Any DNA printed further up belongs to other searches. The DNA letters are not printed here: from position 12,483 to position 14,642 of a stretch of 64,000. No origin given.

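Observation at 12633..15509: FadL/PorV-like barrels fused to C-terminal SLH domains: an inverted OmpM-style OM-to-wall tether?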

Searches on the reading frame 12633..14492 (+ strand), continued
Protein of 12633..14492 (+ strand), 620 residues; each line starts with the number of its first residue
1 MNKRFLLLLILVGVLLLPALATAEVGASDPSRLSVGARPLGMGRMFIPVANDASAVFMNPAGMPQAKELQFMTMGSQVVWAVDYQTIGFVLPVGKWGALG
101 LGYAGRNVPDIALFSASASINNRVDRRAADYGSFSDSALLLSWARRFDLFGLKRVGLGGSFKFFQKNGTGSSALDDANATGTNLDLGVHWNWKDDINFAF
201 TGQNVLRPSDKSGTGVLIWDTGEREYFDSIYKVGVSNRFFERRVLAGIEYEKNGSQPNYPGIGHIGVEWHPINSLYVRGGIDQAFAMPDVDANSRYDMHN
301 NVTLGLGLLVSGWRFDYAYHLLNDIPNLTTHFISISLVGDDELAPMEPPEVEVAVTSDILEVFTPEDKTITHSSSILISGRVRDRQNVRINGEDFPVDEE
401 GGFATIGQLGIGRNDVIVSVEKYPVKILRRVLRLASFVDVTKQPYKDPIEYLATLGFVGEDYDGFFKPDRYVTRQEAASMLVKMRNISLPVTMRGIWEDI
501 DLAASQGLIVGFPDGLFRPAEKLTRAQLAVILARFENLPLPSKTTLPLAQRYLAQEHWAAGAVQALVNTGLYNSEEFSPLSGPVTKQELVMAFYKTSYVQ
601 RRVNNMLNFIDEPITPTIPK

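Call 63: find_homologous_proteins(query=A1, max_evalue=1e-50)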
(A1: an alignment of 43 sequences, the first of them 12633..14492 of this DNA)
Query A1 (43 sequences) (620 aa, profile of the alignment): 39 proteins with E <= 1e-50 among 8000 candidates.
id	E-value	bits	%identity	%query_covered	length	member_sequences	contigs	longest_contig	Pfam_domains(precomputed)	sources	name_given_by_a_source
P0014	7.0e-235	799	26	83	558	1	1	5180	PF00395.26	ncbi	-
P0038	5.6e-234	796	29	85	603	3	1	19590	PF00395.26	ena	-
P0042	1.1e-233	795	28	85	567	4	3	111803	PF00395.26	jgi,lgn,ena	-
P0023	3.1e-231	787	28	85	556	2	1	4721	PF00395.26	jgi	jgi:hypothetical protein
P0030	6.0e-231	786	27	86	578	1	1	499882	PF00395.26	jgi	jgi:hypothetical protein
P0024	6.0e-231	786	27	82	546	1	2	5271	PF00395.26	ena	-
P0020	7.8e-231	786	29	99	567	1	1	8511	PF00395.26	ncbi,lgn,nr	ncbi:MAG: S-layer homology domain-containing protein [Candidatus Margulisbacteria bacterium]|nr:S-la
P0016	1.4e-230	785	27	82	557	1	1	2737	PF00395.26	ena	-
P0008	1.3e-229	782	30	96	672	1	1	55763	PF00395.26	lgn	-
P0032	2.4e-229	781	27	85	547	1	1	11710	PF00395.26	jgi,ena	-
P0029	1.2e-228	779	25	97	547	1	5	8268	PF00395.26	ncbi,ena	-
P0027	1.4e-228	779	28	85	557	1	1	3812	PF00395.26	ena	-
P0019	7.5e-228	776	26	98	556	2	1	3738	PF00395.26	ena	-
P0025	1.5e-227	775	29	82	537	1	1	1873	PF00395.26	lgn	-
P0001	1.6e-227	775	100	100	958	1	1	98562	PF00395.26,PF09136.17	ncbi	ncbi:S-layer homology domain-containing protein [Candidatus Margulisiibacteriota bacterium]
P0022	1.9e-226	771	25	83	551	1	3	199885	PF00395.26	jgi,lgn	jgi:hypothetical protein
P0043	2.6e-226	771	26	86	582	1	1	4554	PF00395.26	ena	-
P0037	3.8e-226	770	26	93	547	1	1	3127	PF00395.26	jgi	-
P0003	9.7e-226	769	65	100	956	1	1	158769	PF00395.26,PF09136.17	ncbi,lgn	-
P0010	2.0e-224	765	29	99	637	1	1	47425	PF00395.26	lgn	-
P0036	6.3e-224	763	31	52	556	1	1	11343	PF00395.26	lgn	-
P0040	1.1e-223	762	30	98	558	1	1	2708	PF00395.26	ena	-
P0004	4.7e-223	760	63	100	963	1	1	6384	PF00395.26,PF09136.17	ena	-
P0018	9.1e-219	746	29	83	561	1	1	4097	PF00395.26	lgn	-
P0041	3.5e-218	744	28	94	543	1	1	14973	PF00395.26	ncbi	-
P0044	3.0e-216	738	25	95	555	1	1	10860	PF00395.26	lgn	-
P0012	4.9e-215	734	28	98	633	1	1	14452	PF00395.26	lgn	-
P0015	6.5e-208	710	29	98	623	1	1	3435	PF00395.26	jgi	jgi:hypothetical protein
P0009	9.6e-207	706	31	98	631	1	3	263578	PF00395.26,PF09136.17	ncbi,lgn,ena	-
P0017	1.5e-206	706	29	98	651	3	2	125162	PF00395.26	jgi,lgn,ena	-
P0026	2.3e-204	699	29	94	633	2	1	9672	PF00395.26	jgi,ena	-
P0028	3.0e-204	698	28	96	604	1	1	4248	PF00395.26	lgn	-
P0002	1.8e-201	689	72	100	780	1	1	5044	PF00395.26,PF09136.17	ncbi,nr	ncbi:MAG: S-layer homology domain-containing protein, partial [Candidatus Margulisbacteria bacterium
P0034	2.6e-197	675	29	97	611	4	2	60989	PF00395.26,PF09136.17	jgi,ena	-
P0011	2.5e-195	669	30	89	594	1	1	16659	PF00395.26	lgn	-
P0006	7.5e-173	594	38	99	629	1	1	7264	PF00395.26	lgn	-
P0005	2.6e-171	589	39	95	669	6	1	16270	PF00395.26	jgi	-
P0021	1.4e-112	395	27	40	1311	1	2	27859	PF00395.26,PF09136.17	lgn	-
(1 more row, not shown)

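Call 64: list_cluster_members(proteins=[P0050, P0058, P0064, P0085, P0110, P0136, P0141, P0144, P0179, P0193])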
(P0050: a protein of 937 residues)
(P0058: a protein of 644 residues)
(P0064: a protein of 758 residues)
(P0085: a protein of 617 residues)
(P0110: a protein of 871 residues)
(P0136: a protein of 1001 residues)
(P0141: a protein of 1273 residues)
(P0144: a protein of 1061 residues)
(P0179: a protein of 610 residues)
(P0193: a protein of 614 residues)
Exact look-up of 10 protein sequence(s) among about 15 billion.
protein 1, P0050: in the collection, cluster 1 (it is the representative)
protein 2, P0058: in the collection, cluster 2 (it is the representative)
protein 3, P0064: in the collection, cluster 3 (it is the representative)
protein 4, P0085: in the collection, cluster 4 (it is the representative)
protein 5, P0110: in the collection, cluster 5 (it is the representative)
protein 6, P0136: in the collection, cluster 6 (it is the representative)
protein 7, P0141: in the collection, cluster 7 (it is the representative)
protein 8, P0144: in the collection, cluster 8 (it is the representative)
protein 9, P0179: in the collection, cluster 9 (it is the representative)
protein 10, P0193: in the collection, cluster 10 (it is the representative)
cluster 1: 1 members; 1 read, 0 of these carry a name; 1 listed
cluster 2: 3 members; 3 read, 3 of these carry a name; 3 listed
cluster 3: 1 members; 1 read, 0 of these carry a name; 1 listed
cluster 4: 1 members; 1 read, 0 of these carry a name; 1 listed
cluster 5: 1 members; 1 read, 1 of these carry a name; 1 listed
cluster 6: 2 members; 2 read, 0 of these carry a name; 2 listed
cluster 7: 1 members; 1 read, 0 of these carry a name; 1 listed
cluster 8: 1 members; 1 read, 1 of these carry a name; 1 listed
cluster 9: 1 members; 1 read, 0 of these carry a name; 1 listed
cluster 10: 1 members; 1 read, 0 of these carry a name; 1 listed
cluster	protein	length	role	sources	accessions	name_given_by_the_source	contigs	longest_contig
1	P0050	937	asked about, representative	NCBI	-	-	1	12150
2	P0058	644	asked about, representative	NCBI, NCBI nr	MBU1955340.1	MAG: PorV/PorQ family protein [Candidatus Margulisbacteria bacterium] | PorV/PorQ family protein [Candidatus Margulisiibacteriota bacterium]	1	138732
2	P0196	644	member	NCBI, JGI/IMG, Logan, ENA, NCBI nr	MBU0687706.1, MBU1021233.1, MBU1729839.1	MAG: PorV/PorQ family protein [Candidatus Margulisbacteria bacterium] | PorV/PorQ family protein [Candidatus Margulisiibacteriota bacterium]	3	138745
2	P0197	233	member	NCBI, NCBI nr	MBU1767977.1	MAG: hypothetical protein KJ648_07735, partial [Candidatus Omnitrophica bacterium] | hypothetical protein [Candidatus Omnitrophota bacterium]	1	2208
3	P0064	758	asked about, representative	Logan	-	-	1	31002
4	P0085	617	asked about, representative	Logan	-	-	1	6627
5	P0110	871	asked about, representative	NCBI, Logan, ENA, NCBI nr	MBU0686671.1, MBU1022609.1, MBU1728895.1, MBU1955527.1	MAG: LysM peptidoglycan-binding domain-containing protein [Candidatus Margulisbacteria ... | LysM peptidoglycan-binding domain-containing protein [Candidatus Margulisiibacteriota ...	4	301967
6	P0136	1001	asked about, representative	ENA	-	-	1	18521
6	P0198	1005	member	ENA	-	-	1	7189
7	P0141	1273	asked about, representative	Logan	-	-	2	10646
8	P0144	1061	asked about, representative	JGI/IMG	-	nucleoid-associated protein YgaU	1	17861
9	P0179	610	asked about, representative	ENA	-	-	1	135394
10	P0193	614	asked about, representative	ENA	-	-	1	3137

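Call 65: search_protein_families(library=pfam, proteins=[P0110, P0144, P0136, P0141, P0050, P0064, P0143, P0124, P0059], max_evalue=0.001)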
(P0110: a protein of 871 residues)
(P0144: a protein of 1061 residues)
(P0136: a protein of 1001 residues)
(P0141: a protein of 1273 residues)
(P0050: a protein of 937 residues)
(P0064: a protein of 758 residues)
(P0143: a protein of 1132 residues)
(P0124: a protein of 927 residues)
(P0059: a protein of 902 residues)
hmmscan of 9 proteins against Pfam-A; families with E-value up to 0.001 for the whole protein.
P0110 (871 aa): 6 families
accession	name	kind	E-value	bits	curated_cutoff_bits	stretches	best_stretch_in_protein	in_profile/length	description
PF01476.26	LysM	-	1.5e-36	124.5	20.9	3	822-868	1-43/43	LysM domain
PF00395.25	SLH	-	3.1e-27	94.7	20.8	2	468-510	2-44/44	S-layer homology domain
PF23472.1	LysM2_CERK1_LYK3_4_5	-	4.5e-20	71.7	27.4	3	643-691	6-54/56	LYK3/4/5 LysM2 domain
PF23457.1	LysM2_NFP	-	2.3e-17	63.2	36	1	643-691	6-54/56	NFP LysM2 domain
PF09136.16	Glucodextran_B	-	1.2e-05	25.5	27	1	326-398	4-79/83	Glucodextranase, domain B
PF23473.1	LysM3_LYK4_5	-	8.6e-05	23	29.3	0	821-855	4-35/48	LYK4/5 LysM3 domain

P0144 (1061 aa): 3 families
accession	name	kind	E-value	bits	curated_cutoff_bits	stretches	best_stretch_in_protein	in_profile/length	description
PF00395.25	SLH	-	3.7e-34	116.9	20.8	3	567-608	1-42/44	S-layer homology domain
PF01476.26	LysM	-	7.6e-14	51.8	20.9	2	956-996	6-42/43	LysM domain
PF03687.19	UPF0164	-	0.00023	20.5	21.4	1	24-77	28-85/325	Uncharacterised protein family (UPF0164)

P0136 (1001 aa): 2 families
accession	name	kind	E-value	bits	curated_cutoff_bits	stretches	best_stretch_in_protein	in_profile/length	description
PF00395.25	SLH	-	1.3e-24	86.3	20.8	2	489-529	2-42/44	S-layer homology domain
PF09136.16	Glucodextran_B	-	0.00015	22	27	1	345-411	4-70/83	Glucodextranase, domain B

P0141 (1273 aa): 3 families
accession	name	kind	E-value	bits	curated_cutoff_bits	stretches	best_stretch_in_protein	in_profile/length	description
PF00395.25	SLH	-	3.3e-38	129.9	20.8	4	652-694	1-43/44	S-layer homology domain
PF09136.16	Glucodextran_B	-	9.9e-34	115.6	27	3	1143-1207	2-68/83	Glucodextranase, domain B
PF13729.12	TraF_2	-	1.3e-07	31.6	25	1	129-256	124-264/264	F plasmid transfer operon, TraF, protein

P0050 (937 aa): 2 families
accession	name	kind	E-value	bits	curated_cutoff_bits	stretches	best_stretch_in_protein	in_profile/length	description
PF00395.25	SLH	-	4.3e-67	222.3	20.8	5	716-757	2-43/44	S-layer homology domain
PF09136.16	Glucodextran_B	-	0.00088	19.6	27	0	373-440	3-71/83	Glucodextranase, domain B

P0064 (758 aa): 3 families
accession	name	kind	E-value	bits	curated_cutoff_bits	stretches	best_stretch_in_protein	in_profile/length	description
PF00395.25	SLH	-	4.1e-29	100.7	20.8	2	523-561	2-40/44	S-layer homology domain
PF09136.16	Glucodextran_B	-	1.1e-07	32.1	27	1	382-456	4-79/83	Glucodextranase, domain B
PF07719.23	TPR_2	-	0.00014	22.2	27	0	725-748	6-29/34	Tetratricopeptide repeat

P0143 (1132 aa): 2 families
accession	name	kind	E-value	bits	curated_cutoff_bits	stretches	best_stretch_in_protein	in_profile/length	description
PF00395.25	SLH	-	1.2e-31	108.8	20.8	4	865-906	2-44/44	S-layer homology domain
PF09136.16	Glucodextran_B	-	5.6e-12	45.8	27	1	430-506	1-79/83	Glucodextranase, domain B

P0124 (927 aa): 2 families
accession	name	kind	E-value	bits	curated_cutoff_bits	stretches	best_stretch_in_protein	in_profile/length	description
PF00395.25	SLH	-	3.9e-30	104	20.8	2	425-467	1-43/44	S-layer homology domain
PF09136.16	Glucodextran_B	-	3.8e-07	30.4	27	1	344-407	4-67/83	Glucodextranase, domain B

P0059 (902 aa): 1 family
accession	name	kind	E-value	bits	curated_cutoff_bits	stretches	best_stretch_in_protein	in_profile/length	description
PF00395.25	SLH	-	7.1e-50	167.2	20.8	3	782-822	2-42/44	S-layer homology domain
